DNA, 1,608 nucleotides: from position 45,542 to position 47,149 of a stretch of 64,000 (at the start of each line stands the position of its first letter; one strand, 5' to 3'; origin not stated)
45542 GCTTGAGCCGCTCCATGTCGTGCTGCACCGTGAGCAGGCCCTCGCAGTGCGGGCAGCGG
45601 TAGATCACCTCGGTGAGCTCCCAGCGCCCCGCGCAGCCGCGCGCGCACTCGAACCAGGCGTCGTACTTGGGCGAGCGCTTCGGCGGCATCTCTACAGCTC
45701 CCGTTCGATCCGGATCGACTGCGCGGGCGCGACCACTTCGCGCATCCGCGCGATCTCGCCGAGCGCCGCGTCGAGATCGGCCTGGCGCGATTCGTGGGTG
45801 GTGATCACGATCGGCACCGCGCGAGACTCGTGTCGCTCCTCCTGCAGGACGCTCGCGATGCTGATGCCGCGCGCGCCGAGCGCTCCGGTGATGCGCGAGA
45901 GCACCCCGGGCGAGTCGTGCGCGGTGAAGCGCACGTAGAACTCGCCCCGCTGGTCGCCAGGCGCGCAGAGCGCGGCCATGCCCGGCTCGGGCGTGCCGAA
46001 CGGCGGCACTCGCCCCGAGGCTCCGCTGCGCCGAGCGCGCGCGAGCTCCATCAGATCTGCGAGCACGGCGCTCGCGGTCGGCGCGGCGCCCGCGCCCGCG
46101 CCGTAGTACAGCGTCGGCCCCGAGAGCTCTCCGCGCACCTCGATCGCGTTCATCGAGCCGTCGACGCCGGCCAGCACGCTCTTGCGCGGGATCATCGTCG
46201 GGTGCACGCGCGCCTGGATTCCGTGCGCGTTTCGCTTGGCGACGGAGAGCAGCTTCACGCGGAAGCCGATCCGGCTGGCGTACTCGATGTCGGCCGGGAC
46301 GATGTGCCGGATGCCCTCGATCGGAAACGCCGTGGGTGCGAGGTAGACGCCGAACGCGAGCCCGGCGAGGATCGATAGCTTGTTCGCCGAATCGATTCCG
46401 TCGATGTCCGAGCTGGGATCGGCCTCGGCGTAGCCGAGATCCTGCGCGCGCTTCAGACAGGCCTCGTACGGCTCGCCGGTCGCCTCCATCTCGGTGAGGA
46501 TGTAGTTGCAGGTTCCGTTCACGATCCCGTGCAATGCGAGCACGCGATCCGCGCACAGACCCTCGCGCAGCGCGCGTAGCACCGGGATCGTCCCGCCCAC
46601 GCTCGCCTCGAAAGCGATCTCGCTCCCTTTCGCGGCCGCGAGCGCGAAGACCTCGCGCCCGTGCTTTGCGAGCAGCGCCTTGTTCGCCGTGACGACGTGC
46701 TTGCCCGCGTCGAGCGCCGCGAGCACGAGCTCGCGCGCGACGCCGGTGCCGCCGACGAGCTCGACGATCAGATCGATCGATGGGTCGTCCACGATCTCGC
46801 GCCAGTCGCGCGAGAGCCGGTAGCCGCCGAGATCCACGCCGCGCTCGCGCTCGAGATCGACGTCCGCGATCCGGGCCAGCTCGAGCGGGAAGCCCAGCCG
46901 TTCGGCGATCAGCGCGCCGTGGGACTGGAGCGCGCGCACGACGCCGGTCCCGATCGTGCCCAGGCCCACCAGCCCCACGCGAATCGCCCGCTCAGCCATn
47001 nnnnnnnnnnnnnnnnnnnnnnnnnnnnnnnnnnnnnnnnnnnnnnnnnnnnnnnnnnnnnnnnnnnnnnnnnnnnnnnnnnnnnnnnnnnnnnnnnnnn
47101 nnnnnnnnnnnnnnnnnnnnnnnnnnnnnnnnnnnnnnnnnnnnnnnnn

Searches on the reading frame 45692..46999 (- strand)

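Call 15: search_protein_families(library=pfam, proteins=[window:45692-46999:-], max_evalue=0.001)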
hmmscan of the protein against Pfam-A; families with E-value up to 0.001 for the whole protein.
window:45692-46999:- (435 aa): 5 families
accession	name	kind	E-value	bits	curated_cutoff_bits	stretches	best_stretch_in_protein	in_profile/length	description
PF00742.24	Homoserine_dh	-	2.2e-59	200.6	22.9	1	139-317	1-173/173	Homoserine dehydrogenase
PF03447.22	NAD_binding_3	-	8.7e-22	78.5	24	1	12-131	1-116/116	Homoserine dehydrogenase, NAD binding domain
PF01842.31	ACT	-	1.1e-12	47.9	27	1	355-418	2-63/66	ACT domain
PF01408.29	GFO_IDH_MocA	-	6e-06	27.4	24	1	6-104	1-91/120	Oxidoreductase family, NAD-binding Rossmann fold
PF22629.2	ACT_AHAS_ss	-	5.5e-05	23.7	27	1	360-423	5-66/67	AHAS small subunit-like ACT domain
